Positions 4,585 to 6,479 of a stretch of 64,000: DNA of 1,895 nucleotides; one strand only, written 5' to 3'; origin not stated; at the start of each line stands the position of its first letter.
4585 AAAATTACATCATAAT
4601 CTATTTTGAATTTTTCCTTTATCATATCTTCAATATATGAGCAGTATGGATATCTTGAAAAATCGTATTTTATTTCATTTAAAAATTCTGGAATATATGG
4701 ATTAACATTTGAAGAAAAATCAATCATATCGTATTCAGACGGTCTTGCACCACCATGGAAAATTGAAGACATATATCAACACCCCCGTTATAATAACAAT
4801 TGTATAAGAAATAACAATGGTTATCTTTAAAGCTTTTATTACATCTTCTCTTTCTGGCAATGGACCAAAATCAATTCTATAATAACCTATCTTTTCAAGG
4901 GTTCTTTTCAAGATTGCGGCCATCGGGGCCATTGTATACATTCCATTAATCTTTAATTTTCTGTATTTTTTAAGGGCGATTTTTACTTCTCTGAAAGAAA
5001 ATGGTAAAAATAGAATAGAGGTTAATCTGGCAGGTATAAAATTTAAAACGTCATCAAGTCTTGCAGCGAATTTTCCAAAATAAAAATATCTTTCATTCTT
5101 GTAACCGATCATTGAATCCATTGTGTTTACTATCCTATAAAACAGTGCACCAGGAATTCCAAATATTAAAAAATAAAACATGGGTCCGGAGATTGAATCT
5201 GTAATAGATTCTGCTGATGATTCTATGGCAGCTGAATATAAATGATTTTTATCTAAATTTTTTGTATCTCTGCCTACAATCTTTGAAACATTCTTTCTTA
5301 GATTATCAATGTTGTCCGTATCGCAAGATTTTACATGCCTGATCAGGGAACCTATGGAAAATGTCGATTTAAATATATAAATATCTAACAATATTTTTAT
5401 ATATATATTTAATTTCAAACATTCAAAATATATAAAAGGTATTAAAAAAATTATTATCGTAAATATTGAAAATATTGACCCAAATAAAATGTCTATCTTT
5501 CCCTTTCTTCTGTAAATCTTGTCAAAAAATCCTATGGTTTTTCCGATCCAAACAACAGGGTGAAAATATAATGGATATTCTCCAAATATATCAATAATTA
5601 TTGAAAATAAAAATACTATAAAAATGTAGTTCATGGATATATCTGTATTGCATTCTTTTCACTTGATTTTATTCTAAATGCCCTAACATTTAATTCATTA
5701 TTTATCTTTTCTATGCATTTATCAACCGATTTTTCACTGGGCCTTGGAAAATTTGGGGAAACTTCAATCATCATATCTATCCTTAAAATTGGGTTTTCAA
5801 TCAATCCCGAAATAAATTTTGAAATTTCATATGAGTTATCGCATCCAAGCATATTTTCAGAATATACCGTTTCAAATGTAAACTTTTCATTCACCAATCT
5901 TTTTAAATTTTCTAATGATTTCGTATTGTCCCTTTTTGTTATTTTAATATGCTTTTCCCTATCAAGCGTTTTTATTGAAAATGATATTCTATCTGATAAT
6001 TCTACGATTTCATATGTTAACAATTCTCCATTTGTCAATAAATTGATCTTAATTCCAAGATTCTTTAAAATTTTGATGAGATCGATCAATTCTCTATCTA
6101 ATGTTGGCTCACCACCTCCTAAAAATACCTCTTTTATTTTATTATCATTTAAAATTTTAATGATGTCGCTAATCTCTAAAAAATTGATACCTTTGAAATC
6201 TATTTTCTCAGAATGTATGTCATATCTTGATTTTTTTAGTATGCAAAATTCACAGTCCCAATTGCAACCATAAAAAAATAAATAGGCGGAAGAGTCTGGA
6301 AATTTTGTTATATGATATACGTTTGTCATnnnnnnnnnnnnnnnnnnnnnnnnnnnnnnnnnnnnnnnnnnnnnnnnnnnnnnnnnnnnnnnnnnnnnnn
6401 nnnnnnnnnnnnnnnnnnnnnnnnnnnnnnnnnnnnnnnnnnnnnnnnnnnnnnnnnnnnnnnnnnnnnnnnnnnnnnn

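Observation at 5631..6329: Orphan radical SAM enzyme inside the btuF-cbiB-cobD-cbiP transcription unit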

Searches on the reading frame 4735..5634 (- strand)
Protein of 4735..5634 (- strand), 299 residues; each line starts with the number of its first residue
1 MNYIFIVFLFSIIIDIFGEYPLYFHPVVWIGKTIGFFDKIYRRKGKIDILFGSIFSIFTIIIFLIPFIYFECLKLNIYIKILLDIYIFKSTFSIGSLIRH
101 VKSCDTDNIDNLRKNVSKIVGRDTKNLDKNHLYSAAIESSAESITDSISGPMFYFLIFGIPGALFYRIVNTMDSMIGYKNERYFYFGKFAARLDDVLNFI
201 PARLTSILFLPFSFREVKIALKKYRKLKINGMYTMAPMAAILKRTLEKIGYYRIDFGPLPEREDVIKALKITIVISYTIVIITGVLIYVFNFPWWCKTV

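Call 3: search_protein_families(library=pfam, proteins=[window:4735-5634:-], max_evalue=0.01)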
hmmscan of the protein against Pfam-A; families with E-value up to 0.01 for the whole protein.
window:4735-5634:- (299 aa): 1 family
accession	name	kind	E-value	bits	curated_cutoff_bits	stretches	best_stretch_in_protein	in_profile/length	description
PF03186.18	CobD_Cbib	-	2.2e-74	250.7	34.4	1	9-256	2-257/282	CobD/Cbib protein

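Call 4: search_protein_families(library=ncbifam, proteins=[window:4735-5634:-], max_evalue=0.01)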
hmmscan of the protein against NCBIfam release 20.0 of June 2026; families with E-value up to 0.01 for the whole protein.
window:4735-5634:- (299 aa): 6 families
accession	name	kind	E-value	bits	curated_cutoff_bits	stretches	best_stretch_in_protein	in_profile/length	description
NF002281.0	PRK01209.2-5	equivalog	7.4e-77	258.7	273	1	4-288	4-304/311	cobalamin biosynthesis protein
TIGR00380.1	cobal_cbiB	equivalog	4e-74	249.6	165.9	1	6-288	5-300/305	adenosylcobinamide-phosphate synthase CbiB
NF002276.0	PRK01209.1-4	equivalog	2.4e-31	109.4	381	1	104-208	112-216/322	cobalamin biosynthesis protein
NF005792.0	PRK07630.1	equivalog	9e-12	44.6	291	1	62-209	59-212/312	CobD/CbiB family protein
NF006476.0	PRK08878.1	equivalog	6.9e-11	42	322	1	93-210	104-222/317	cobalamin biosynthesis family protein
NF008219.0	PRK10987.1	equivalog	0.00038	19.9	238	1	151-209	150-208/285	beta-lactamase regulator AmpE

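Call 69: find_homologous_proteins(query=window:4735-5634:-, max_evalue=1e-20)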
Query window:4735-5634:- (299 aa): 6707 proteins with E <= 1e-20 among 8000 candidates; the best 120 are listed.
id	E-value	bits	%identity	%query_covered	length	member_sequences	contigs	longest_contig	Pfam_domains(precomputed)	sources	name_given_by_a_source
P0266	6.1e-190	648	99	100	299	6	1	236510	PF03186.19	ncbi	ncbi:MAG: adenosylcobinamide-phosphate synthase CbiB [Thermoplasmata archaeon]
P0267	1.6e-151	522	77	100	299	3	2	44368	PF03186.19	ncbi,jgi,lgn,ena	-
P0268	3.5e-95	337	56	99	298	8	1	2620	PF03186.19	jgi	-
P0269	2.0e-94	335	53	98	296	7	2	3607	PF03186.19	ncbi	-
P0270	6.2e-93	330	54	97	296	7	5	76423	PF03186.19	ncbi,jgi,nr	ncbi:MAG: adenosylcobinamide-phosphate synthase CbiB [Thermoplasmata archaeon]|jgi:adenosylcobinamid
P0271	3.7e-92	327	51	99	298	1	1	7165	PF03186.19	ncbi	-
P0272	4.8e-92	327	56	93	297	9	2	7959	PF03186.19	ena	-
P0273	1.3e-89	319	54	93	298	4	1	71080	PF03186.19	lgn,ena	-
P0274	1.7e-87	312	51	99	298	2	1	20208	PF03186.19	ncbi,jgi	-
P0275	1.2e-86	309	51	99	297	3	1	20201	PF03186.19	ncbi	-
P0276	5.7e-84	300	49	98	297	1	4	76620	PF03186.19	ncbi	ncbi:MAG: adenosylcobinamide-phosphate synthase CbiB [Thermoplasmata archaeon]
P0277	6.5e-83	297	50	99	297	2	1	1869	PF03186.19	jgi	-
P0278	3.8e-79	284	58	79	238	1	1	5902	PF03186.19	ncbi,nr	ncbi:MAG: cobalamin biosynthesis protein CobD, partial [Thermoplasmata archaeon]|nr:cobalamin biosyn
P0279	2.6e-78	282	51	93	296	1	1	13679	PF03186.19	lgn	-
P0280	6.8e-77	277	50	97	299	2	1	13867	PF03186.19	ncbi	-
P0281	7.4e-77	277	47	97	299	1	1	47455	PF03186.19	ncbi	ncbi:MAG: adenosylcobinamide-phosphate synthase CbiB [Thermoplasmata archaeon]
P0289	9.2e-72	260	48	95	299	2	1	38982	PF03186.19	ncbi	ncbi:MAG: adenosylcobinamide-phosphate synthase CbiB [Thermoplasmatales archaeon]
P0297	4.3e-70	255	47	95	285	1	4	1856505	PF03186.19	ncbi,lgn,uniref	ncbi:adenosylcobinamide-phosphate synthase CbiB [Pyrococcus woesei]|uniref:adenosylcobinamide-phosph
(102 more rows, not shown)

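Call 70: find_encoding_contigs(protein=P0297, flank=9000, max_places=1)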
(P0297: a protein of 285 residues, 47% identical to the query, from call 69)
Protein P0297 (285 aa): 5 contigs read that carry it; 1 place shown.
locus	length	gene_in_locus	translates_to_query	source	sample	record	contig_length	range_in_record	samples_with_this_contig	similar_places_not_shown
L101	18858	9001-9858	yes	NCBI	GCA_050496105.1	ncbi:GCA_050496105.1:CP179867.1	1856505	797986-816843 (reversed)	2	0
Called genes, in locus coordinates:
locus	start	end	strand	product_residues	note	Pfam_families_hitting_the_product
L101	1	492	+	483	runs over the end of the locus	PF01656:CbiA, PF13500:AAA_26, PF07685:GATase_3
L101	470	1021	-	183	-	PF12804:NTP_transf_3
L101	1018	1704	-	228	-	PF02654:CobS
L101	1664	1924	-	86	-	-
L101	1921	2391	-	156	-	-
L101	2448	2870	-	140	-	-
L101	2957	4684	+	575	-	PF03372:Exo_endo_phos, PF23226:Exo_endo_phos_PGAP2IP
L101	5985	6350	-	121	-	-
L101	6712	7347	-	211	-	-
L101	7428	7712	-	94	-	-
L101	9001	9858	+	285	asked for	PF03186:CobD_Cbib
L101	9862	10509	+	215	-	PF01902:Diphthami_syn_2_N, PF28410:Diphthami_syn_2_C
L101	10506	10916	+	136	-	PF04608:PgpA (weak)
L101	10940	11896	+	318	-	PF00155:Aminotran_1_2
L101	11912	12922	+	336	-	PF01916:DS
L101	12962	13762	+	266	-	PF00800:PDT, PF01842:ACT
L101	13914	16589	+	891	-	PF00133:tRNA-synt_1, PF01406:tRNA-synt_1e (faint), PF09334:tRNA-synt_1g, PF08264:Anticodon_1, PF19302:DUF5915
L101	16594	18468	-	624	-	PF17297:PEPCK_N, PF00821:PEPCK_GTP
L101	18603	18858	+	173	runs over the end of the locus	PF01883:FeS_assembly_P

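Call 71: find_encoding_contigs(protein=P0289, flank=9000, max_places=1)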
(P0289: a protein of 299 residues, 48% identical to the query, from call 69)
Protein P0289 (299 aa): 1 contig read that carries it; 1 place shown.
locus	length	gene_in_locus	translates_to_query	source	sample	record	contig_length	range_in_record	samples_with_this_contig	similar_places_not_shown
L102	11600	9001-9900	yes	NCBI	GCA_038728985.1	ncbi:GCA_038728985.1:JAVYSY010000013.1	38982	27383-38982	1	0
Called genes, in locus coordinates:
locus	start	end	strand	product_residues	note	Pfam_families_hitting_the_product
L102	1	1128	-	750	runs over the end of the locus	PF18072:FGAR-AT_linker, PF00586:AIRS, PF02769:AIRS_C, PF00586:AIRS, PF02769:AIRS_C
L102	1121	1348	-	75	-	PF02700:PurS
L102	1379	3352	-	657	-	PF00083:Sugar_tr, PF07690:MFS_1, PF01865:PhoU_div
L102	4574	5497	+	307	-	PF01925:TauE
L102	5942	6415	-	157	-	PF00582:Usp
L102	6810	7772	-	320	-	-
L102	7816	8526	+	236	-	PF02654:CobS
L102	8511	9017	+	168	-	PF12804:NTP_transf_3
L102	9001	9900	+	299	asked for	PF03186:CobD_Cbib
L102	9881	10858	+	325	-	PF00155:Aminotran_1_2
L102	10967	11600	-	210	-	?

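Call 72: find_encoding_contigs(protein=P0281, flank=9000, max_places=1)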
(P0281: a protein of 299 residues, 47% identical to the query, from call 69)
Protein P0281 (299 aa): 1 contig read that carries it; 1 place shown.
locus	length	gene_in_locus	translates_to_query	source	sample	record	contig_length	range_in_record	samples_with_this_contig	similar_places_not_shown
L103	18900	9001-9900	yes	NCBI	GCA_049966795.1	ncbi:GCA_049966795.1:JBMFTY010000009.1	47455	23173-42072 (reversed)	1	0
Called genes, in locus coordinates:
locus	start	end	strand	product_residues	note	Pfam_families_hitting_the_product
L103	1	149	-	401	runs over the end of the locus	PF03952:Enolase_N, PF00113:Enolase_C, PF13378:MR_MLE_C (weak)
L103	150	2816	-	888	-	PF01326:PPDK_N, PF00391:PEP-utilizers, PF02896:PEP-utilizers_C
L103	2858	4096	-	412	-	PF03463:eRF1_1, PF18854:baeRF_family10, PF03464:eRF1_2, PF18859:acVLRF1, PF03465:eRF1_3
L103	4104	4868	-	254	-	PF00254:FKBP_C (weak), PF22199:FKBP26_IF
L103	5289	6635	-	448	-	PF13520:AA_permease_2, PF00324:AA_permease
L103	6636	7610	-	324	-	-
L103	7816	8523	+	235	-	PF02654:CobS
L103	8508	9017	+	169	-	PF12804:NTP_transf_3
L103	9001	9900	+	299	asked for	PF03186:CobD_Cbib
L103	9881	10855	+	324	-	PF00155:Aminotran_1_2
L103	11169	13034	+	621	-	PF17297:PEPCK_N, PF01293:PEPCK_ATP (weak), PF00821:PEPCK_GTP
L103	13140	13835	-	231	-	PF00578:AhpC-TSA, PF08534:Redoxin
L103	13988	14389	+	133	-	PF01475:FUR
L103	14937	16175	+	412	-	PF07690:MFS_1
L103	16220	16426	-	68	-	-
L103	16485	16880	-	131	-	-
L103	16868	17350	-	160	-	-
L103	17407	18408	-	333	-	PF00005:ABC_tran, PF13401:AAA_22 (weak), PF08352:oligo_HPY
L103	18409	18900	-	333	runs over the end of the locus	PF00005:ABC_tran, PF02463:SMC_N, PF08352:oligo_HPY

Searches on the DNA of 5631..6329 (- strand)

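Call 43: search_rna_families(sources=[L051, L059, L066, L077, L078, L081, L082, L083, L008], threshold=gathering)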
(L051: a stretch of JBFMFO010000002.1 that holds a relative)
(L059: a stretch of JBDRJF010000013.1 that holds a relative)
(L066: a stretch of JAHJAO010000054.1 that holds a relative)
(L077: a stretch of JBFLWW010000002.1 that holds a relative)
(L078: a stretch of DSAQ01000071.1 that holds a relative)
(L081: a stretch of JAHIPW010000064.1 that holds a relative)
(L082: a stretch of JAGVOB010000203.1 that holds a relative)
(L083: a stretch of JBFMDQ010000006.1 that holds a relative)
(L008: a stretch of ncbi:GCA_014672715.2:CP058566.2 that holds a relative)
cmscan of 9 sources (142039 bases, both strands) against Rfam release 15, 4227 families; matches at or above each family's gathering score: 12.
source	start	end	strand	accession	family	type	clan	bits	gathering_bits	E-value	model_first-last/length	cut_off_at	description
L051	13239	13433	+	RF00174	Cobalamin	Cis-reg; riboswitch;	CL00101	114.6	31.5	1.2e-27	1-189/189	no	Cobalamin riboswitch aptamer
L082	514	706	+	RF00174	Cobalamin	Cis-reg; riboswitch;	CL00101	110.9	31.5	1.4e-26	1-189/189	no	Cobalamin riboswitch aptamer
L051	1597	1770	+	RF00174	Cobalamin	Cis-reg; riboswitch;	CL00101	100.6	31.5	1.2e-23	1-189/189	no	Cobalamin riboswitch aptamer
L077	3057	3267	+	RF00174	Cobalamin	Cis-reg; riboswitch;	CL00101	88.8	31.5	3e-20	1-189/189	no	Cobalamin riboswitch aptamer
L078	2507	2708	+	RF00174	Cobalamin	Cis-reg; riboswitch;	CL00101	87.2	31.5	8.2e-20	1-189/189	no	Cobalamin riboswitch aptamer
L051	4853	5103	+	RF00174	Cobalamin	Cis-reg; riboswitch;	CL00101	86.7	31.5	1.2e-19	1-189/189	no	Cobalamin riboswitch aptamer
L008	3037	3109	+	RF00005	tRNA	Gene; tRNA;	CL00001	76.2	29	1.4e-14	1-71/71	no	tRNA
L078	145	384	+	RF00174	Cobalamin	Cis-reg; riboswitch;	CL00101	72.2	31.5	1.7e-15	1-189/189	no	Cobalamin riboswitch aptamer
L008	2942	3014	+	RF00005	tRNA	Gene; tRNA;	CL00001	70.5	29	5e-13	1-71/71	no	tRNA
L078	10879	10962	+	RF02005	group-II-D1D4-6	Intron;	CL00102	54.3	49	3.8e-12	1-85/225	3'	Group II catalytic intron D1-D4-6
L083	2300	2555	+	RF00174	Cobalamin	Cis-reg; riboswitch;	CL00101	54.2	31.5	2.4e-10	1-189/189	no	Cobalamin riboswitch aptamer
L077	3492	3727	+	RF00174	Cobalamin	Cis-reg; riboswitch;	CL00101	52.9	31.5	5.4e-10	1-189/189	no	Cobalamin riboswitch aptamer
